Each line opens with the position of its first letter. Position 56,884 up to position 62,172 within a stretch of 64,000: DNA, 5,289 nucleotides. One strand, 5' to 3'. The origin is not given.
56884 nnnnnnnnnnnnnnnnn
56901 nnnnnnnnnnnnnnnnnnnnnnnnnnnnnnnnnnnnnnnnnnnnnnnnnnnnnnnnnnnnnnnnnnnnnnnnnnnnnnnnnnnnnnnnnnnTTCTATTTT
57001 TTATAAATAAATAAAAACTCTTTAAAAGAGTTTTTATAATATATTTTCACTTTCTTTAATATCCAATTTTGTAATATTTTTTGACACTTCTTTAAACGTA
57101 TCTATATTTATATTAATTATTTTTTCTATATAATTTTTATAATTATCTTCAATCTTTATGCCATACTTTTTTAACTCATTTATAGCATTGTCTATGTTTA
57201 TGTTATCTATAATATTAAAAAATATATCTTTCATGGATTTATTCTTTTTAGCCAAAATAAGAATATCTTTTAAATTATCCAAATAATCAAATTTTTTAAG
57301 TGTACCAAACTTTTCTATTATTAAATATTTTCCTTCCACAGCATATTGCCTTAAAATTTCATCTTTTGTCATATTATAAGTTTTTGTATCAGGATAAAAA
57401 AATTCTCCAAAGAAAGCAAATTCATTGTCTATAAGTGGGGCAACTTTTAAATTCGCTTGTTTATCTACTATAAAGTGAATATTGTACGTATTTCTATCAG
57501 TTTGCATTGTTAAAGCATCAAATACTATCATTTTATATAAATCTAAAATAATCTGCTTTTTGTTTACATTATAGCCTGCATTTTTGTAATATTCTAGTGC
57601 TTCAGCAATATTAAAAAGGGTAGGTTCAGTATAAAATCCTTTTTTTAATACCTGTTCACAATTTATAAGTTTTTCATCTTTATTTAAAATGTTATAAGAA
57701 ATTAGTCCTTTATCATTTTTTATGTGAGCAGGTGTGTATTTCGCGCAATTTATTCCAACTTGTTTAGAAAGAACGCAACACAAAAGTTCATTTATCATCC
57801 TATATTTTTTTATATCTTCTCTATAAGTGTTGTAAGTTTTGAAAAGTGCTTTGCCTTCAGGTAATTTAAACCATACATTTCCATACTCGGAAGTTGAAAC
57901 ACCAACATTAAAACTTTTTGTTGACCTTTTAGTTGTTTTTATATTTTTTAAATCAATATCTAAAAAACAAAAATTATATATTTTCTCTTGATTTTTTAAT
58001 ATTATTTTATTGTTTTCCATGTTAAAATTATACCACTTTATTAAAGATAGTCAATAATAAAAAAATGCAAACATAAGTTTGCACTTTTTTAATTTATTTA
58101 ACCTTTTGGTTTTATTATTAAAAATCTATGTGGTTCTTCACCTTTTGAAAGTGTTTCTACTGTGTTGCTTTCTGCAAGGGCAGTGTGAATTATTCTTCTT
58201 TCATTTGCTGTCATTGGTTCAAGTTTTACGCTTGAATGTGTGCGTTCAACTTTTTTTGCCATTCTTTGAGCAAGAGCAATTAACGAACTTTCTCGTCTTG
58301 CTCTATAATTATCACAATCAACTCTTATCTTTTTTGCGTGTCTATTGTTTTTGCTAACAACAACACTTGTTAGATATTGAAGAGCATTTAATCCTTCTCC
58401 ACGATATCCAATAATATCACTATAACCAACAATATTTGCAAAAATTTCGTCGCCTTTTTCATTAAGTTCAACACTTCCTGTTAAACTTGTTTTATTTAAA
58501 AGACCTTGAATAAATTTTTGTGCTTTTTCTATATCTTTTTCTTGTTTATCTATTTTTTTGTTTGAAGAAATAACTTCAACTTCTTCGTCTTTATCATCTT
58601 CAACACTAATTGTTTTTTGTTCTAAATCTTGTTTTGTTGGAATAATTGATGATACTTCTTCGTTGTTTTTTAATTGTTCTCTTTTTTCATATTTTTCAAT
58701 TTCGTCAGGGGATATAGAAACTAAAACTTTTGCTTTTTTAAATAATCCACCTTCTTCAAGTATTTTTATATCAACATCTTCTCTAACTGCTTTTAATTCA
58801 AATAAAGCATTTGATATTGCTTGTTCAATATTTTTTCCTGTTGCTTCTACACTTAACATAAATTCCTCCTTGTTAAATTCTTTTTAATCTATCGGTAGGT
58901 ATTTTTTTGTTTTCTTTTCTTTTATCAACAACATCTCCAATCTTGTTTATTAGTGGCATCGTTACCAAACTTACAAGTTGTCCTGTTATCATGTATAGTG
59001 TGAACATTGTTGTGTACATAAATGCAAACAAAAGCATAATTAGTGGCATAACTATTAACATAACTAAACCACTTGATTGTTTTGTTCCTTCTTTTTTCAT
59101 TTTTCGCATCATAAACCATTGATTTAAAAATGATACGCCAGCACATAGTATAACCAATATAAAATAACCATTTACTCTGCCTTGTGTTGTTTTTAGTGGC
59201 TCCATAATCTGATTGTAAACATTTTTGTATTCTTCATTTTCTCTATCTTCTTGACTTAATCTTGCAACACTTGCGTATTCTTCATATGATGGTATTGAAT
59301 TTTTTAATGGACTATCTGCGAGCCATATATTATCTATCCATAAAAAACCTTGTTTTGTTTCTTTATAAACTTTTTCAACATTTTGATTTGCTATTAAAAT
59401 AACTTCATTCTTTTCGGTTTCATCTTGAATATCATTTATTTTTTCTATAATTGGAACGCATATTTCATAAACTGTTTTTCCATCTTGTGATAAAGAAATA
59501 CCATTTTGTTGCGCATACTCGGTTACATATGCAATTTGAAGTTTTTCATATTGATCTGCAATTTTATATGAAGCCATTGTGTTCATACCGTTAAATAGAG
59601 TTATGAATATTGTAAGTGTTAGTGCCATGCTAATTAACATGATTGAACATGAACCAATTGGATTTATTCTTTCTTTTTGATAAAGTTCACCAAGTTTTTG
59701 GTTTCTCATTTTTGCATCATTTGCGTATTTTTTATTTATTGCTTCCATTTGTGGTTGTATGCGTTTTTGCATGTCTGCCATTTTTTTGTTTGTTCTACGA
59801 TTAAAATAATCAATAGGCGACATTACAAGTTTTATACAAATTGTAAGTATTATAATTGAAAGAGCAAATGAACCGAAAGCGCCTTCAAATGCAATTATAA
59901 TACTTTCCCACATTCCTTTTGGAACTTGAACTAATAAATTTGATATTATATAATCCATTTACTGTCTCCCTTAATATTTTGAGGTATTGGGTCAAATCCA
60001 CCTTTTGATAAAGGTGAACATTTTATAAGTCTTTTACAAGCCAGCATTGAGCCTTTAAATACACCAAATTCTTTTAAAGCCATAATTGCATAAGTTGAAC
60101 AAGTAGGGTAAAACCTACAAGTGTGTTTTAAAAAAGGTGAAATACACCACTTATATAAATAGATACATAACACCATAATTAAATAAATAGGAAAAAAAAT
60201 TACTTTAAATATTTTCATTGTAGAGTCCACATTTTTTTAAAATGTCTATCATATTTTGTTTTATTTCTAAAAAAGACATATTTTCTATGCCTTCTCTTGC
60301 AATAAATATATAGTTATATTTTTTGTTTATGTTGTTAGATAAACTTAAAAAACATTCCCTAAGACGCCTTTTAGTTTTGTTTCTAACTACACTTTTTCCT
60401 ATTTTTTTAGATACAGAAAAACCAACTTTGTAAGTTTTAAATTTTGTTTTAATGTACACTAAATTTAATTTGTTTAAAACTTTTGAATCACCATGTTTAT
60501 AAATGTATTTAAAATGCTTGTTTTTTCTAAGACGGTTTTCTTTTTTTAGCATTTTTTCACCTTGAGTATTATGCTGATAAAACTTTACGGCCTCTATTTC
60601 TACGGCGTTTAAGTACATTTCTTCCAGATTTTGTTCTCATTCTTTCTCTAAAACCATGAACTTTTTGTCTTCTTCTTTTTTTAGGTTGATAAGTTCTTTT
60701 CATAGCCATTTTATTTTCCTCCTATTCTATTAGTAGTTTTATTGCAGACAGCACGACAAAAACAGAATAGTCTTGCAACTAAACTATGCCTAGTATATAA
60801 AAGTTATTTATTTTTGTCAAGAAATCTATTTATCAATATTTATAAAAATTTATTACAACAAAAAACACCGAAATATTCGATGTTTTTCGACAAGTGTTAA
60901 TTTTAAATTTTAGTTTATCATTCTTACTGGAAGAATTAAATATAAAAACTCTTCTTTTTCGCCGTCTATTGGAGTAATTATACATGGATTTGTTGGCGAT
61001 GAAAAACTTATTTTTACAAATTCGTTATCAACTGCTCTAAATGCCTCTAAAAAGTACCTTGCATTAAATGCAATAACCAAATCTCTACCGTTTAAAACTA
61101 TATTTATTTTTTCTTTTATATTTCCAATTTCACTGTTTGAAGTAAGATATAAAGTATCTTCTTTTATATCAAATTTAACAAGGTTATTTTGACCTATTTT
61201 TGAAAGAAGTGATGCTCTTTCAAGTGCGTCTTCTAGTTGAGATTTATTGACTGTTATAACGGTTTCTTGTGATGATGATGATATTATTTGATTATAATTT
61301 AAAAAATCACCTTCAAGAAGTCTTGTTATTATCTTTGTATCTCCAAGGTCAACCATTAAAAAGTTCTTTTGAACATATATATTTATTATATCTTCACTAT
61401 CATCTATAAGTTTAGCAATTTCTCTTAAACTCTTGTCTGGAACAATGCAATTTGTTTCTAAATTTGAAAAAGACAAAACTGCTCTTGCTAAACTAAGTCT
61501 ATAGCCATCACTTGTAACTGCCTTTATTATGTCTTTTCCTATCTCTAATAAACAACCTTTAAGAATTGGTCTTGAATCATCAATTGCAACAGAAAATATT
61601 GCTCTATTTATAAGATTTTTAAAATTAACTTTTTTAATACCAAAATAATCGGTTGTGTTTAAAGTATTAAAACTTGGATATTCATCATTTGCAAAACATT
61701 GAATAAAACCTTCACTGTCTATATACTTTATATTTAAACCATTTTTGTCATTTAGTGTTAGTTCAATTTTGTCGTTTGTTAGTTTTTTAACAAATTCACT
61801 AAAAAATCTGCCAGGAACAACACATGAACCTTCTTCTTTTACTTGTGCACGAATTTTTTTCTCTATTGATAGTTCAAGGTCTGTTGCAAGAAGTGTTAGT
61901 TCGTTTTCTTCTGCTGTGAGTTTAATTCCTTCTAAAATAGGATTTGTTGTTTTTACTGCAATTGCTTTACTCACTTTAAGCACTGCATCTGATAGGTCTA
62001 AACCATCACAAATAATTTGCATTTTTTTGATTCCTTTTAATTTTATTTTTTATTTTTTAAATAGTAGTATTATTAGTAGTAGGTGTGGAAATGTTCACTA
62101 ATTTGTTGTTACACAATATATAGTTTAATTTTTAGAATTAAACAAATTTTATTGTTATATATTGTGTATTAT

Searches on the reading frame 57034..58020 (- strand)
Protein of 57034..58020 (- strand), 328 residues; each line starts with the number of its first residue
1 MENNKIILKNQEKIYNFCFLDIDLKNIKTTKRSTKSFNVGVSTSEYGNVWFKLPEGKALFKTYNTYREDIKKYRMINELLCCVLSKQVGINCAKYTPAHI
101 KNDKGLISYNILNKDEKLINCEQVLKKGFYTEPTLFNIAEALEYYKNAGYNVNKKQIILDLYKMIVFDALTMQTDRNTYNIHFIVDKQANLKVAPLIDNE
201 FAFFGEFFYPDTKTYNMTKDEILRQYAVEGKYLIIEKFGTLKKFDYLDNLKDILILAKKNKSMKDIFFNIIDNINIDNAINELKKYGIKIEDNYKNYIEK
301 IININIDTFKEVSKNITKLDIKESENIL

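Call 8: search_protein_families(library=ncbifam, proteins=[window:57034-58020:-])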
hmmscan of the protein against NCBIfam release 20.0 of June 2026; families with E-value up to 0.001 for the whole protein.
window:57034-58020:- (328 aa): 1 family
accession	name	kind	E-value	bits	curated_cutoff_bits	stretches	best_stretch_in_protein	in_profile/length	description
NF000101.1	stregram_VatA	exception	0.00051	19.7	450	0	180-241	13-74/219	streptogramin A O-acetyltransferase Vat(A)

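Call 49: search_protein_families(library=pfam, proteins=[window:57034-58020:-], max_evalue=0.01)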
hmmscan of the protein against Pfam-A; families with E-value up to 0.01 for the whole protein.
window:57034-58020:- (328 aa): 0 families

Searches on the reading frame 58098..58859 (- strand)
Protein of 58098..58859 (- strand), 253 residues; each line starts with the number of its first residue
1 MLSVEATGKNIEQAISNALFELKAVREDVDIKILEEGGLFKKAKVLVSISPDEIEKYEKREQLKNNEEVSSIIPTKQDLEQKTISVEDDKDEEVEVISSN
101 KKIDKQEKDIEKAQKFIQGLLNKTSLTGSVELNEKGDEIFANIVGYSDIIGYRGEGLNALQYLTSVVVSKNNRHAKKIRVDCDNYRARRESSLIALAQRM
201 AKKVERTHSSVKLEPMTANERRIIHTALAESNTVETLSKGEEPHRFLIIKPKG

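Call 8: search_protein_families(library=ncbifam, proteins=[window:58098-58859:-])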
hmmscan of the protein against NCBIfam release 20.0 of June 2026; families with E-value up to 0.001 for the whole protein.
window:58098-58859:- (253 aa): 1 family
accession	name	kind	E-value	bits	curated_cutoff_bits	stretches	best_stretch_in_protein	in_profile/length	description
NF041568.1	Jag_EloR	equivalog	3.4e-53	180.7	145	1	4-251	2-203/203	RNA-binding cell elongation regulator Jag/EloR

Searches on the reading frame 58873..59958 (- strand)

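Call 8: search_protein_families(library=ncbifam, proteins=[window:58873-59958:-])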
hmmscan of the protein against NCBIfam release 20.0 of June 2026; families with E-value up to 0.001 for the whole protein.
window:58873-59958:- (361 aa): 17 families
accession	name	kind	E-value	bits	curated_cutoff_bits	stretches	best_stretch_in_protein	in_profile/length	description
TIGR03592.1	yidC_oxa1_cterm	subfamily_domain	1.5e-28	100.2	84.3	1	30-338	1-190/191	membrane protein insertase YidC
NF002803.0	PRK02944.1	equivalog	9.3e-20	71.1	377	2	21-121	48-149/255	YidC family membrane integrase SpoIIIJ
NF002353.0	PRK01318.1-4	equivalog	1.1e-17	63.9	365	1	21-117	367-459/596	membrane protein insertase YidC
NF002352.0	PRK01318.1-3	equivalog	4.7e-17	62.3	447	1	22-123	363-460/562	membrane protein insertase YidC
NF002350.0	PRK01315.1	equivalog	1.2e-16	60.7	282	1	2-130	16-133/329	membrane protein insertase YidC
NF002357.0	PRK01318.2-4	equivalog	6.1e-16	58.2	479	1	23-127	327-427/532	membrane protein insertase YidC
NF002359.0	PRK01318.2-6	equivalog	1.7e-15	56.4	600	1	23-119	372-464/624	membrane protein insertase YidC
NF002356.0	PRK01318.2-3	equivalog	7.1e-15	54.4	460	1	24-121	366-461/627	membrane protein insertase YidC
NF002168.0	PRK01001.1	equivalog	9.7e-15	54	670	1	24-119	569-660/795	membrane protein insertase YidC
NF002351.0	PRK01318.1-1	equivalog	2.1e-14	53.2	740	1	26-125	348-443/545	membrane protein insertase YidC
NF002355.0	PRK01318.2-2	equivalog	3e-14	52.4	891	1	30-124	396-485/602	membrane protein insertase YidC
NF002358.0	PRK01318.2-5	equivalog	3.2e-14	52.6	605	1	9-128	322-430/545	membrane protein insertase YidC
NF002734.0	PRK02654.1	equivalog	4e-14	52.3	324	1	21-135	17-130/384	membrane protein insertase YidC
NF002899.0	PRK03449.1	equivalog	8.5e-14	51.5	276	1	26-123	27-120/359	membrane protein insertase YidC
NF002354.0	PRK01318.2-1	equivalog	1.5e-11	43.5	1094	1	28-130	350-448/548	membrane protein insertase YidC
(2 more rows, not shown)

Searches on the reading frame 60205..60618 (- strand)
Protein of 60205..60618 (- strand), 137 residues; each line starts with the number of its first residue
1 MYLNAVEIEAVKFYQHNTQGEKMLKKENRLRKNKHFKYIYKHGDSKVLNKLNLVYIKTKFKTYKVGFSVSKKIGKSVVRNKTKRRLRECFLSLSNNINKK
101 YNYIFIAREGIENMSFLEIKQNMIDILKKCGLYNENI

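Call 8: search_protein_families(library=ncbifam, proteins=[window:60205-60618:-])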
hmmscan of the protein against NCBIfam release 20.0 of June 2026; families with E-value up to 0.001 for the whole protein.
window:60205-60618:- (137 aa): 1 family
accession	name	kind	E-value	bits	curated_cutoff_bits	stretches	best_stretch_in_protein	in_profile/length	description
TIGR00188.1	rnpA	equivalog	1.8e-22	79.7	38.35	1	24-133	1-110/111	ribonuclease P protein component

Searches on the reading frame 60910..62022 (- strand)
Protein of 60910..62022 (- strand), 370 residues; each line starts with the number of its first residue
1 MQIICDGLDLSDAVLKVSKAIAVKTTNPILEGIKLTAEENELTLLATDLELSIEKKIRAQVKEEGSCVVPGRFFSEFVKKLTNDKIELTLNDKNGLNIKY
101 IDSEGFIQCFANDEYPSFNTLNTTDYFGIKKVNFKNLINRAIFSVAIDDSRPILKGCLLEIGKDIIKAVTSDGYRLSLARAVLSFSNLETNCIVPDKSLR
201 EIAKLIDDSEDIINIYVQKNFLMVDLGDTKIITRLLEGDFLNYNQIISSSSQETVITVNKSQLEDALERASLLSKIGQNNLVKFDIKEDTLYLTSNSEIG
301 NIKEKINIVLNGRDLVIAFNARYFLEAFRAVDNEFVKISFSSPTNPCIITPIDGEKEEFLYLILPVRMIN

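Call 8: search_protein_families(library=ncbifam, proteins=[window:60910-62022:-])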
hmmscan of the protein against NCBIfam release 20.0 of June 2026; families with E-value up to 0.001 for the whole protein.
window:60910-62022:- (370 aa): 3 families
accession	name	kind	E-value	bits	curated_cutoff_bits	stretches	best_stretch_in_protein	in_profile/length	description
TIGR00663.1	dnan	equivalog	1e-80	271.4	137.65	1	1-367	1-366/367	DNA polymerase III subunit beta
NF004184.0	PRK05643.3-2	equivalog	2.6e-41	141.8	443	1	1-367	1-374/375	DNA polymerase III subunit beta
NF011508.0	PRK14946.1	equivalog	2.9e-13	49.8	513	1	13-334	13-335/366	DNA polymerase III subunit beta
